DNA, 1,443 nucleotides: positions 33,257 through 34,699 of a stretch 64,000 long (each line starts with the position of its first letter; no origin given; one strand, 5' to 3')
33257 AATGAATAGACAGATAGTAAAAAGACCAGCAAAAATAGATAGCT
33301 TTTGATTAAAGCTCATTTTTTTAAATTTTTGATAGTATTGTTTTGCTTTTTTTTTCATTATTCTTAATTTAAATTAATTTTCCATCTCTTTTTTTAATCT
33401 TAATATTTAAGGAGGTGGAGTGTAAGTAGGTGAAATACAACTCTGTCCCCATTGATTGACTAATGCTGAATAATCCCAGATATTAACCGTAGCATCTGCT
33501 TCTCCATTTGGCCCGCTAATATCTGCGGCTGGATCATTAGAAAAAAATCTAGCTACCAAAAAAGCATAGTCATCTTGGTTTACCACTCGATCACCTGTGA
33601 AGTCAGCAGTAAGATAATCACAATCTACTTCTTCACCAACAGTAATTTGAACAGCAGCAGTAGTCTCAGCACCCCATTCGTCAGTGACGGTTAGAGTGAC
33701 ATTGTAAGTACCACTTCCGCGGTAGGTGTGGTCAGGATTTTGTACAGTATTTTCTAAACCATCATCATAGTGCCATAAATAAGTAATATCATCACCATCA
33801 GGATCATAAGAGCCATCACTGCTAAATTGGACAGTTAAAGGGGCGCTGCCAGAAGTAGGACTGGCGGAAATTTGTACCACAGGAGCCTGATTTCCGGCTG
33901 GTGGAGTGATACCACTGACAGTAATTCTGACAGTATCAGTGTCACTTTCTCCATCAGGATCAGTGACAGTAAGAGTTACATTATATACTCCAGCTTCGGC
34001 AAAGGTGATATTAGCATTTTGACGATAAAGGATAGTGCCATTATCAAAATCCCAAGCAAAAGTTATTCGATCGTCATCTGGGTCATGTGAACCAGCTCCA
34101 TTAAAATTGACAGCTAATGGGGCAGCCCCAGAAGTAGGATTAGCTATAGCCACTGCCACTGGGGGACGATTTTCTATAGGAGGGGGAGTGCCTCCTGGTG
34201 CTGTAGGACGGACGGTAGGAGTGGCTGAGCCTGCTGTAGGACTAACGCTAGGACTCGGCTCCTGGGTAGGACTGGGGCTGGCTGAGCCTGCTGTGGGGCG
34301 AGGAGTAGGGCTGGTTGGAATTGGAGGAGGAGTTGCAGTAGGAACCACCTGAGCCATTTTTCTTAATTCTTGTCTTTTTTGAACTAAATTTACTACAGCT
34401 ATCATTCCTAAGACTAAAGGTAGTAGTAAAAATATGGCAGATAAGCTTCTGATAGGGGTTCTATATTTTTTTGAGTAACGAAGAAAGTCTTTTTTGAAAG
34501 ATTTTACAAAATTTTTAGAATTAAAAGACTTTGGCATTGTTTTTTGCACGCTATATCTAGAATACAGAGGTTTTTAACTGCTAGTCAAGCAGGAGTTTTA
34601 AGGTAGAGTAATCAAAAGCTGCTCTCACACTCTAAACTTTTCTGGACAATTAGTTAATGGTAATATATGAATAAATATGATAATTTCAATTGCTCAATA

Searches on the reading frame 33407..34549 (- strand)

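Call 69: search_protein_families(library=pfam, proteins=[window:33407-34549:-], max_evalue=0.00001)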
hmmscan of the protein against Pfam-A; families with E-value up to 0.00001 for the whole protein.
window:33407-34549:- (380 aa): 5 families
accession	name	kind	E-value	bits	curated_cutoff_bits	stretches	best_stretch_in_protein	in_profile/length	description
PF18911.6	PKD_4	-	3.2e-39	133.3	27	2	220-304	1-85/85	PKD domain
PF00801.26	PKD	-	6e-28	97.1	23.5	2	225-299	2-76/80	PKD domain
PF22352.2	K319L-like_PKD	-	4.8e-12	46.2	27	1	147-211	14-84/84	K319L-like, PKD domain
PF17963.7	Big_9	-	2.7e-11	44.6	23.6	1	127-210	1-89/89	Bacterial Ig domain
PF21027.3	Sde0182_C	-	3.7e-09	37.5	27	0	239-289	1-37/83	Cellulose-binding protein Sde0182, C-terminal domain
